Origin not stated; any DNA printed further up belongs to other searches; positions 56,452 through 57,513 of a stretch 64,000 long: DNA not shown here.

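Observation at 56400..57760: AT-rich islet carrying a Crp/Fnr-family regulator convergent with an unknown 82-aa ORF: probable horizontally acquired regulatory cassette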

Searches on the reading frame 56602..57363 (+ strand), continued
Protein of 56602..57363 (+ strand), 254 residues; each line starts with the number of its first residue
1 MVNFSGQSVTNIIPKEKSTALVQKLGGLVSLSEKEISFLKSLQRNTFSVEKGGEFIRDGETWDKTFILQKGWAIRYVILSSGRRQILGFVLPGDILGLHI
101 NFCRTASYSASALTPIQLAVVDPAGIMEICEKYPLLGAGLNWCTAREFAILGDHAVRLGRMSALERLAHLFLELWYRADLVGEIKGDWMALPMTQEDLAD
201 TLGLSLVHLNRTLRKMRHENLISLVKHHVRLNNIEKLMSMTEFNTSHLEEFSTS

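Call 83: search_solved_structures(query=window:56602-57363:+, max_evalue=0.001)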
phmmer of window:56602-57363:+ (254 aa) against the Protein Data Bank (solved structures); distinct sequences matched with E-value up to 0.001: 27.
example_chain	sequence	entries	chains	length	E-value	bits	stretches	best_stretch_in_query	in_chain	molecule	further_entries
4i2o_A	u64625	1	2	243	2.1e-16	63.3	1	44-237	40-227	FixK2 protein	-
9qly_A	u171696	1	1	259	9.9e-09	38.1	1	30-238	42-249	FNR type regulator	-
9qlt_A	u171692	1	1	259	1e-08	38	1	30-238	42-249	FNR type regulator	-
9qmc_A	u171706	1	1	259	1.2e-08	37.8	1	30-238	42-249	FNR type regulator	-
9qll_A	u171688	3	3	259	1.3e-08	37.7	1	30-238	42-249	FNR type regulator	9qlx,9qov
5cvr_A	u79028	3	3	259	1.3e-08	37.7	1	30-238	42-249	FNR type regulator | FNR regulator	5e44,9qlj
8qto_A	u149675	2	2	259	1.7e-08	37.4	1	30-238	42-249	FNR type regulator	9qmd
3e97_A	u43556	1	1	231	1.4e-05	27.8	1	79-238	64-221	Transcriptional regulator, Crp/Fnr family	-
1hw5_A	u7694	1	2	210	3.8e-05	26.4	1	55-224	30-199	CATABOLITE GENE ACTIVATOR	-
4i02_A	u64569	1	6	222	6.3e-05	25.7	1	55-224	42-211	Catabolite gene activator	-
4i0a_A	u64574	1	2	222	6.3e-05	25.6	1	55-224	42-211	Catabolite gene activator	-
1ruo_A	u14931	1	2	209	0.00013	24.6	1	55-224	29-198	PROTEIN (CATABOLITE GENE ACTIVATOR PROTEIN (CAP))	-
4bh9_A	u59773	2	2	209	0.00013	24.6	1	55-224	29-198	cAMP-activated global transcriptional regulator CRP | CAMP RECEPTOR PROTEIN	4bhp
1i6x_A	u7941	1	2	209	0.00015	24.5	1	55-224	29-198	CATABOLITE GENE ACTIVATOR PROTEIN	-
1o3q_A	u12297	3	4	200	0.00017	24.3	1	55-224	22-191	CATABOLITE GENE ACTIVATOR PROTEIN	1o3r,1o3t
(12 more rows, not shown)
